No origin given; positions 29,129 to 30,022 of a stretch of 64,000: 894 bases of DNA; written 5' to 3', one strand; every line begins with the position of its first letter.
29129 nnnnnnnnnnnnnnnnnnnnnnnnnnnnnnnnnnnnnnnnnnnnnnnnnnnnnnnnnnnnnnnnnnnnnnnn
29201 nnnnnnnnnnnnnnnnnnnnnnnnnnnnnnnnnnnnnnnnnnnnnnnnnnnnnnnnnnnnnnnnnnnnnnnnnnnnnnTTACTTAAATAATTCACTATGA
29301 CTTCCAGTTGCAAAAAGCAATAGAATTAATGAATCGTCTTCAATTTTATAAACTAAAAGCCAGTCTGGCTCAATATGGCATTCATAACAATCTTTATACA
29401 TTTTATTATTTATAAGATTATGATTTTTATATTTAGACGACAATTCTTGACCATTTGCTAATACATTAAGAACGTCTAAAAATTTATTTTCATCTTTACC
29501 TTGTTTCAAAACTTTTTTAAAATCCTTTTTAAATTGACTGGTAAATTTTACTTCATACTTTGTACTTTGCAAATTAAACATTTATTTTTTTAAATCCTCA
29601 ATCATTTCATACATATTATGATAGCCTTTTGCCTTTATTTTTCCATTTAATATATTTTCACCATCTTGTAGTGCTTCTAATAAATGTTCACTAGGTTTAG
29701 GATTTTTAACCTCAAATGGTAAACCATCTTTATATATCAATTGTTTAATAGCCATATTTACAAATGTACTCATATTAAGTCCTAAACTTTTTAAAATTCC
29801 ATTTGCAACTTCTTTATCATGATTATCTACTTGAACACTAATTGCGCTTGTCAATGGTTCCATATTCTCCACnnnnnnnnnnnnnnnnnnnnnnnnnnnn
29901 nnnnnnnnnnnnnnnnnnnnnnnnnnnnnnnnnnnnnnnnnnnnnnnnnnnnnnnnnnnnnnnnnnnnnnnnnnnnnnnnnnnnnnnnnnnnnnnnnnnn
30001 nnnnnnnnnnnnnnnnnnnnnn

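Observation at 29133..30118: RelB/YafQ toxin-antitoxin cassette inserted into the 3' end of yigZ, bracketed by 128-bp direct repeats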

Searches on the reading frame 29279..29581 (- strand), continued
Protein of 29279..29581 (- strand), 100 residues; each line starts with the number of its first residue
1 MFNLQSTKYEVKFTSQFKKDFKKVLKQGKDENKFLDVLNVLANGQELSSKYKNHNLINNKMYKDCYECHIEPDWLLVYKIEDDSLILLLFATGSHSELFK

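Call 40: find_related_loci(query=window:29279-29581:-, collection=viral_contigs, flank=3000)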
Query window:29279-29581:- (100 aa) in viral_contigs; peptide patterns used: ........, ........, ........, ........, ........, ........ (x = any residue, [..] = any of these).
96 stretches matched a pattern; 74 encode a relative of the query (tblastn E <= 1e-3); 74 distinct loci.
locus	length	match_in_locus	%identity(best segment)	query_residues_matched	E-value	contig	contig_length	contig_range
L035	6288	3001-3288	53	3-100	5e-32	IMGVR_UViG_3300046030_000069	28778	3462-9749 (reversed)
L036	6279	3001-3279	56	5-99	2e-31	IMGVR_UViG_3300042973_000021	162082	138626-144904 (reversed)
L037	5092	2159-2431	57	8-100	1e-31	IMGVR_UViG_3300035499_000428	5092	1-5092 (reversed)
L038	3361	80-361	51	5-100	1e-30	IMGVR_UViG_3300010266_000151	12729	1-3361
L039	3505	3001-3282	52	5-100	8e-31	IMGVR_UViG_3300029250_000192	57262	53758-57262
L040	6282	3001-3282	51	5-100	1e-30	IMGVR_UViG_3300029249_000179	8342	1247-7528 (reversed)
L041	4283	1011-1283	56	8-100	4e-30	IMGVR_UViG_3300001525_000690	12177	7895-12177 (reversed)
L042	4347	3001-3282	52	5-100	4e-30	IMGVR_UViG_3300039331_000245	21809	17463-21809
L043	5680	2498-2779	52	5-100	4e-30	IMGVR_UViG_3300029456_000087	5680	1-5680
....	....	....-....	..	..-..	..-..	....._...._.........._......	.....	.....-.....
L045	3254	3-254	53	15-100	4e-27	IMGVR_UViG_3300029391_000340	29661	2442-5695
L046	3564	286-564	49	5-99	1e-26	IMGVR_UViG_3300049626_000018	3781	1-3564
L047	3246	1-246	54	17-100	3e-26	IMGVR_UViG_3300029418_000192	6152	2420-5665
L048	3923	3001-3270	51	8-97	3e-26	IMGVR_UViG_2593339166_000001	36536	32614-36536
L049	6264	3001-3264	50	10-99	4e-26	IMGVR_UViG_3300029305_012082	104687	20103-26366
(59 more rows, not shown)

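Call 43: search_solved_structures(query=window:29279-29581:-, max_evalue=0.001, show_alignments=3)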
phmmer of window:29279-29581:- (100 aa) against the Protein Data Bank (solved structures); distinct sequences matched with E-value up to 0.001: 11.
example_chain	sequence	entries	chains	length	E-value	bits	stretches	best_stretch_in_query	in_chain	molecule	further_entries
4nrn_A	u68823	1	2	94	1.1e-14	57.5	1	12-99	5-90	metal-bound toxin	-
2otr_A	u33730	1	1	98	1.3e-14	57.3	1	12-99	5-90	Hypothetical protein HP0892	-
4ltt_A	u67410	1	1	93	2.1e-14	56.6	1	13-99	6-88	Uncharacterized protein, toxin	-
1z8m_A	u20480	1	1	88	2.4e-14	56.4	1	13-99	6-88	conserved hypothetical protein HP0894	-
4ls4_A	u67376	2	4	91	1.4e-13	53.9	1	12-99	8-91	Uncharacterized protein, Toxin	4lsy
4ml0_B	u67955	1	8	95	1.5e-13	53.8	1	9-99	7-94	Predicted toxin of the YafQ-DinJ toxin-antitoxin system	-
4q2u_B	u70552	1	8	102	4e-13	52.5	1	6-99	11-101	mRNA interferase YafQ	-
4ml2_A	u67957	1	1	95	6.3e-13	51.9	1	9-99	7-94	mRNA interferase YafQ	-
4mmj_A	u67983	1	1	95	1.7e-12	50.5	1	9-99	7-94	Addiction module toxin, RelE/StbE family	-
9lew_B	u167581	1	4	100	2.6e-12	49.9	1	6-99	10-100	Type II toxin-antitoxin system YafQ family toxin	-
4mmg_A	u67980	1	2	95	6.9e-12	48.5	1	9-99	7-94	mRNA interferase YafQ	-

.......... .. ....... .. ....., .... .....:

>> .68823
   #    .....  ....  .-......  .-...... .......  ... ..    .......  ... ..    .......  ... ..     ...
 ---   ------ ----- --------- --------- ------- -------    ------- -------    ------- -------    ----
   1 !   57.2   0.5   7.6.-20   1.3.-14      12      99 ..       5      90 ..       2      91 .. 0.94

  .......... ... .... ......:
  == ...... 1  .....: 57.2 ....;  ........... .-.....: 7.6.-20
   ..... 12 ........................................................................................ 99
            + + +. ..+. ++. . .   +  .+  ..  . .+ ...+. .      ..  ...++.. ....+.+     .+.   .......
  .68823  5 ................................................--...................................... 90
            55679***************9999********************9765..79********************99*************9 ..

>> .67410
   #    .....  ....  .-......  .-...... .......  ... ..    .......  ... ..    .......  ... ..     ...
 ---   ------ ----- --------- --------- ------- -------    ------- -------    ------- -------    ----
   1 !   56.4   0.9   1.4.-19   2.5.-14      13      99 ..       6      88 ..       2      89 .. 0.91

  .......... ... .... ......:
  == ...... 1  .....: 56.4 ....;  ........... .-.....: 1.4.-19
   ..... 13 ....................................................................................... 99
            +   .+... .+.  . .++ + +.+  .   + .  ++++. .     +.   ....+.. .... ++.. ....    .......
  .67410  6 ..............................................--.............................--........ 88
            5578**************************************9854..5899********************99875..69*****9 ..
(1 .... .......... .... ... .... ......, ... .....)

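Call 46: search_protein_families(library=ncbifam, proteins=[window:29279-29581:-], max_evalue=0.01)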
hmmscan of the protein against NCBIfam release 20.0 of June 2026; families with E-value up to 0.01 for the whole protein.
window:29279-29581:- (100 aa): 3 families
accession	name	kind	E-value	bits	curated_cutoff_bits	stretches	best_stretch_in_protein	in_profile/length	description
TIGR02385.1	RelE_StbE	subfamily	8.6e-23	80.6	27.9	1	10-99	1-88/88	type II toxin-antitoxin system mRNA interferase toxin, RelE/StbE family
TIGR00053.1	TIGR00053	subfamily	3.4e-20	72.5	87.25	1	9-100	2-92/92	YafQ family addiction module toxin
TIGR02116.1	toxin_Txe_YoeB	equivalog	0.0022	18.2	51.8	1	13-88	1-74/80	Txe/YoeB family addiction module toxin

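Call 61: find_related_loci(query=L025:5664-7250:+, collection=viral_contigs, flank=3000)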
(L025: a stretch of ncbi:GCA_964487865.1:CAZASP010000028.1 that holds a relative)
Query L025:5664-7250:+ (529 aa) in viral_contigs; peptide patterns used: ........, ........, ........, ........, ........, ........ (x = any residue, [..] = any of these).
20 stretches matched a pattern, but none encodes a relative of the query by tblastn (E <= 1e-3).

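Call 62: find_homologous_proteins(query=L025:5664-7250:+, max_evalue=1e-40)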
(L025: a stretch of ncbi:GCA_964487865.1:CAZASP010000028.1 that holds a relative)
Query L025:5664-7250:+ (529 aa): 4004 proteins with E <= 1e-40 among 8000 candidates; the best 120 are listed.
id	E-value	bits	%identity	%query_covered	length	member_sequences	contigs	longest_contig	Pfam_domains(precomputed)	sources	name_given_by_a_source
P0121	0.0e+0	1171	100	100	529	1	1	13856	PF07508.20,PF00239.27,PF13408.13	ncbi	-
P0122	1.2e-293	992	83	100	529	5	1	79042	PF07508.20,PF00239.27,PF13408.13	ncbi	-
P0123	6.0e-293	990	83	100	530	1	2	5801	PF07508.20,PF00239.27,PF13408.13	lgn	-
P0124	2.8e-283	958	80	100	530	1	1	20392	PF07508.20,PF00239.27,PF13408.13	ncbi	-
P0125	1.6e-279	946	80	100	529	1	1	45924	PF07508.20,PF00239.27,PF13408.13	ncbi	-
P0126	4.8e-276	934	79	98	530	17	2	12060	PF07508.20,PF00239.27,PF13408.13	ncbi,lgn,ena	-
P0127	3.0e-272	922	77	100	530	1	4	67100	PF07508.20,PF00239.27,PF13408.13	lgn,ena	-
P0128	6.1e-267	904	77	100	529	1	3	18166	PF07508.20,PF00239.27,PF13408.13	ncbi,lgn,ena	-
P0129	1.6e-266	903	75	99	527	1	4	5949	PF07508.20,PF00239.27,PF13408.13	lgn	-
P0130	2.8e-263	892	75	99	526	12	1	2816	PF07508.20,PF00239.27,PF13408.13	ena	-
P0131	7.5e-263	891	75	99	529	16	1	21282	PF07508.20,PF00239.27,PF13408.13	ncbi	-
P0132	1.0e-262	890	75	99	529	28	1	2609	PF07508.20,PF00239.27,PF13408.13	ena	-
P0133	2.3e-262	889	75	99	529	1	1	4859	PF07508.20,PF00239.27,PF13408.13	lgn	-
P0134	9.8e-262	887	74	99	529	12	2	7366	PF07508.20,PF00239.27,PF13408.13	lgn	-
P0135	2.0e-261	886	74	99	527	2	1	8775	PF07508.20,PF00239.27,PF13408.13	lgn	-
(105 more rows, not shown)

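Call 63: find_encoding_contigs(protein=P0122, flank=4000, max_places=2)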
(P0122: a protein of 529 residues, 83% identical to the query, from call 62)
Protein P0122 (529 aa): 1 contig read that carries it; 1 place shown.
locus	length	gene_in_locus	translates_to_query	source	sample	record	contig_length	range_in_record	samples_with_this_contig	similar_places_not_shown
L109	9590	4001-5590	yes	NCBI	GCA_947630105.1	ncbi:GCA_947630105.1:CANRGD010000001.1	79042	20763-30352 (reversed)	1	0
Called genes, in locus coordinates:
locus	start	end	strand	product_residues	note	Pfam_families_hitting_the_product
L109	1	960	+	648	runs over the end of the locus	PF00535:Glycos_transf_2, PF10111:Glyco_tranf_2_2, PF13641:Glyco_tranf_2_3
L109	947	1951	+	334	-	PF03881:Fructosamin_kin, PF01636:APH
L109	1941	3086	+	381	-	PF04055:Radical_SAM, PF13353:Fer4_12 (weak)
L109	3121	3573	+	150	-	PF00293:NUDIX, PF22327:Nudt16-like (weak)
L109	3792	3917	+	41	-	-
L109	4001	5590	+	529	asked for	PF00239:Resolvase, PF07508:Recombinase, PF13408:Zn_ribbon_recom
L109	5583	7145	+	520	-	PF00239:Resolvase, PF07508:Recombinase, PF13408:Zn_ribbon_recom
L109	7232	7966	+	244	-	PF05582:Peptidase_U57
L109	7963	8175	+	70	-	PF06257:VEG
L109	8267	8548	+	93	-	PF04026:SpoVG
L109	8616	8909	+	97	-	PF07873:YabP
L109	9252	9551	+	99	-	PF04977:DivIC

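Call 64: find_encoding_contigs(protein=P0125, flank=4000, max_places=2)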
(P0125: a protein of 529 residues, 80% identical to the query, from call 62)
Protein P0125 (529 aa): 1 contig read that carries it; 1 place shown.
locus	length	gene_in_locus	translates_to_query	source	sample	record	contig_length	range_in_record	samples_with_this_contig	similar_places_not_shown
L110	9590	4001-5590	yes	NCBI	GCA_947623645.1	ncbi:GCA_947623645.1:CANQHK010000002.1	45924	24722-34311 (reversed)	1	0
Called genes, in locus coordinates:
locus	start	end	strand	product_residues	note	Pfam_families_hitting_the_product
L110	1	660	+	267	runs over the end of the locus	PF00149:Metallophos, PF12850:Metallophos_2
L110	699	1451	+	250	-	PF00561:Abhydrolase_1, PF12146:Hydrolase_4, PF12697:Abhydrolase_6, PF20408:Abhydrolase_11 (faint)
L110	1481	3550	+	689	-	PF01467:CTP_transf_like (faint), PF08218:Citrate_ly_lig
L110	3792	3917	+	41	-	-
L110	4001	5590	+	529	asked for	PF00239:Resolvase, PF07508:Recombinase, PF13408:Zn_ribbon_recom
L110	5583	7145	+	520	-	PF00239:Resolvase, PF07508:Recombinase, PF13408:Zn_ribbon_recom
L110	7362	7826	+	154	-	PF05582:Peptidase_U57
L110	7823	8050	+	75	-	PF06257:VEG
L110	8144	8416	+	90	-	PF04026:SpoVG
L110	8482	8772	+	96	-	PF07873:YabP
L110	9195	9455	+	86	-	PF04977:DivIC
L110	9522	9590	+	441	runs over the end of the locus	PF01171:ATP_bind_3, PF11734:TilS_C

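Call 71: search_dna_similar(query=window:29279-29581:-, collection=plasmids, mode=protein, max_rows=8)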
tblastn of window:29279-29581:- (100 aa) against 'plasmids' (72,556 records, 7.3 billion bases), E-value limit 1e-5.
Records with a match: 1007; places in all: 1075; records where one place covers at least 80% of the query: 772.
Best place of each record, by identity: <60% 1007.
By first word of the organism name: Enterococcus 207; Klebsiella 139; Acinetobacter 75; Campylobacter 59; Helicobacter 57; Pseudomonas 47; Escherichia 32; Zymomonas 30; Sphingobium 26; Providencia 23; and 91 more.
By predicted mobility (MOB-suite, as given by PLSDB): mobilizable 369; conjugative 339; non-mobilizable 299.
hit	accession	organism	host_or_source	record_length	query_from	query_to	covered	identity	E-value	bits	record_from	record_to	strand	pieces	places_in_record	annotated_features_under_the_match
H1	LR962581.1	Enterococcus faecalis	-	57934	10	100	91%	58.2%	3e-18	85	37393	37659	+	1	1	record has no annotation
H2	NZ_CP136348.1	Enterococcus faecalis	Homo sapiens,urine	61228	10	100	91%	58.2%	3e-18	85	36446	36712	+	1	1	type II toxin-antitoxin system YafQ family toxin | type II toxin-antitoxin system RelB/DinJ family antitoxin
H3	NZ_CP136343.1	Enterococcus faecalis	Homo sapiens,urine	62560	10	100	91%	58.2%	3e-18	85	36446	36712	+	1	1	type II toxin-antitoxin system YafQ family toxin | type II toxin-antitoxin system RelB/DinJ family antitoxin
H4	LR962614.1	Enterococcus faecalis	-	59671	10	100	91%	58.2%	4e-18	84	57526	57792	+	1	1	record has no annotation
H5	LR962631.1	Enterococcus faecalis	-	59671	10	100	91%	58.2%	4e-18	84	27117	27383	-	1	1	record has no annotation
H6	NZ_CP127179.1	Enterococcus faecalis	single colony,sausage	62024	10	100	91%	58.2%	4e-18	84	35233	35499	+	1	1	type II toxin-antitoxin system YafQ family toxin | type II toxin-antitoxin system RelB/DinJ family antitoxin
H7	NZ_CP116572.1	Enterococcus faecalis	Bos taurus,whole organism,fecal sample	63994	10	100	91%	58.2%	4e-18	84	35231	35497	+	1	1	type II toxin-antitoxin system YafQ family toxin | type II toxin-antitoxin system RelB/DinJ family antitoxin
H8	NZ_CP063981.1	Enterococcus faecalis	-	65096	10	100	91%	58.2%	4e-18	84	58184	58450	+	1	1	type II toxin-antitoxin system YafQ family toxin | type II toxin-antitoxin system RelB/DinJ family antitoxin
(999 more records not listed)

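Call 72: search_dna_similar(query=window:29279-29581:-, collection=phages, mode=protein, max_rows=8)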
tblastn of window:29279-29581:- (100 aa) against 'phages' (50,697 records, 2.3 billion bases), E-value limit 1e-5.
Records with a match: 16; places in all: 16; records where one place covers at least 80% of the query: 16.
Best place of each record, by identity: <60% 16.
By first word of the organism name: Bacteriophage 6; Streptococcus 4; Zymomonas 3; Enterococcus 1; Monoglobales 1; bajarodcaudo 1.
By host as written in the record: - 9; Enterococcus faecalis 1; Monoglobales 1; Streptococcus agalactiae JN_AR_GBS18 1; Streptococcus urinalis 2285-97 1; Streptococcus canis FSL_Z3-227 1; Streptococcus suis FJNP8 1; Helicobacter pullorum 1.
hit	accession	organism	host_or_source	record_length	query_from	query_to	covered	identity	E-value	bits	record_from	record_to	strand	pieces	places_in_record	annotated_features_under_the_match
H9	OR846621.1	Enterococcus phage Efs 1-1-1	Enterococcus faecalis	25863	10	100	91%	57.1%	5e-18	83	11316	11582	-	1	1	record has no annotation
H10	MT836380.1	Bacteriophage sp.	human fecal samples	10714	3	99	97%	51.5%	8e-24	99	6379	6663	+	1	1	record has no annotation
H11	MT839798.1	Bacteriophage sp.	human fecal samples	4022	12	99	88%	52.3%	7e-25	102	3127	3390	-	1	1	record has no annotation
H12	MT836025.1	Bacteriophage sp.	human fecal samples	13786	8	99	92%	47.8%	6e-17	79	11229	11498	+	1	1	record has no annotation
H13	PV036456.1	Monoglobales phage CHVD 5762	Monoglobales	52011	10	99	90%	47.8%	4e-19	86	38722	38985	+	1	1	RelE-like toxin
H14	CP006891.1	Zymomonas mobilis subsp. mobilis str. CP4 = NRRL B-14023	-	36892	14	100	87%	48.3%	9e-16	76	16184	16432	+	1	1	addiction module toxin component, YafQ family/addiction module toxin, ...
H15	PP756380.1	Streptococcus phage phiGBSVK-A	Streptococcus agalactiae JN_AR_GBS18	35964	14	99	86%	47.7%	6e-17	79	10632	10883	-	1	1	mRNA interferase YafQ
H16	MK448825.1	Streptococcus phage Javan639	Streptococcus urinalis 2285-97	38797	14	99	86%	47.7%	6e-17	79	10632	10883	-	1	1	YafQ toxin protein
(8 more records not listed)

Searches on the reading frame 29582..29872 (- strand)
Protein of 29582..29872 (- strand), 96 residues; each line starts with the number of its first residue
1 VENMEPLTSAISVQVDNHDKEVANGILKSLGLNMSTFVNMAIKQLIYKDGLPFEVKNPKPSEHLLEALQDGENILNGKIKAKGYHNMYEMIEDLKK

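Call 5: search_protein_families(library=pfam, proteins=[window:29582-29872:-], max_evalue=0.01)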
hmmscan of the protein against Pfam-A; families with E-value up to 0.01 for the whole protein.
window:29582-29872:- (96 aa): 1 family
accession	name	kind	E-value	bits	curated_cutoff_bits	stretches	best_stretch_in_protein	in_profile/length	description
PF04221.18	RelB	-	1.9e-08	34.5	22.4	1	9-73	2-66/82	RelB antitoxin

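Call 44: search_solved_structures(query=window:29582-29872:-, max_evalue=0.01, show_alignments=2)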
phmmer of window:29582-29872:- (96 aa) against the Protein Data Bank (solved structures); distinct sequences matched with E-value up to 0.01: 3.
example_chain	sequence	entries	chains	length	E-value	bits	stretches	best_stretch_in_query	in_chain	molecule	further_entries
9lew_A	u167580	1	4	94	1.4e-05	28.5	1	8-77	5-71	DNA-damage-inducible protein J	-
3bb1_A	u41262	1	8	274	0.0088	19.6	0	13-74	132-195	Translocase of chloroplast 34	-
1h65_A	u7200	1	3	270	0.0092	19.5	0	13-74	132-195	CHLOROPLAST OUTER ENVELOPE PROTEIN OEP34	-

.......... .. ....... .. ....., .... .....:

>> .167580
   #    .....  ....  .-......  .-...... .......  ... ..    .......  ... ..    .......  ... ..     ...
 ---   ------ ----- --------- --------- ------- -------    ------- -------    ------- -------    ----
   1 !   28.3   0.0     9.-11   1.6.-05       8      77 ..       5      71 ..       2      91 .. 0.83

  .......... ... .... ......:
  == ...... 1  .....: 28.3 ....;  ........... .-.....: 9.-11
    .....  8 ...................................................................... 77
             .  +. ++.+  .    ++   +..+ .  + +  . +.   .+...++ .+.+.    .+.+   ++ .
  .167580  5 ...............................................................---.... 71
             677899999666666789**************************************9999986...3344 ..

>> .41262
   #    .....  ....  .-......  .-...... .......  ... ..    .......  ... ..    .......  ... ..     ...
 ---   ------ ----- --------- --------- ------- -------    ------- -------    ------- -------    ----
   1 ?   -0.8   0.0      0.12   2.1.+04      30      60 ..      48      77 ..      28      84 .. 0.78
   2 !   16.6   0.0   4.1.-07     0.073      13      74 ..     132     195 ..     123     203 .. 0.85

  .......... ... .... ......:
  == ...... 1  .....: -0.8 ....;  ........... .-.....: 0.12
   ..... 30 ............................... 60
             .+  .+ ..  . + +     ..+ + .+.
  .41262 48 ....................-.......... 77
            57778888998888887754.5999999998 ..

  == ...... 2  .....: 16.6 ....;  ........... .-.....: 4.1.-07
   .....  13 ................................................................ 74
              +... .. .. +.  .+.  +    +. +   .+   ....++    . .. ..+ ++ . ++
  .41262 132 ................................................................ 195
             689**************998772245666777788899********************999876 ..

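Call 46: search_protein_families(library=ncbifam, proteins=[window:29582-29872:-], max_evalue=0.01)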
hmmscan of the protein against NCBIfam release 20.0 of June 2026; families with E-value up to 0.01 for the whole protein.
window:29582-29872:- (96 aa): 2 families
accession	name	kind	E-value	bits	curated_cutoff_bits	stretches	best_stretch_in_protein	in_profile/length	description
TIGR02384.1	RelB_DinJ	subfamily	9.3e-15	54.6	45.65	1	9-94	4-85/85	type II toxin-antitoxin system RelB/DinJ family antitoxin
NF050811.1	RelB_ParD_antitoxin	subfamily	1.8e-08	34.5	60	1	14-92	2-80/83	type II toxin-antitoxin system RelB/ParD family antitoxin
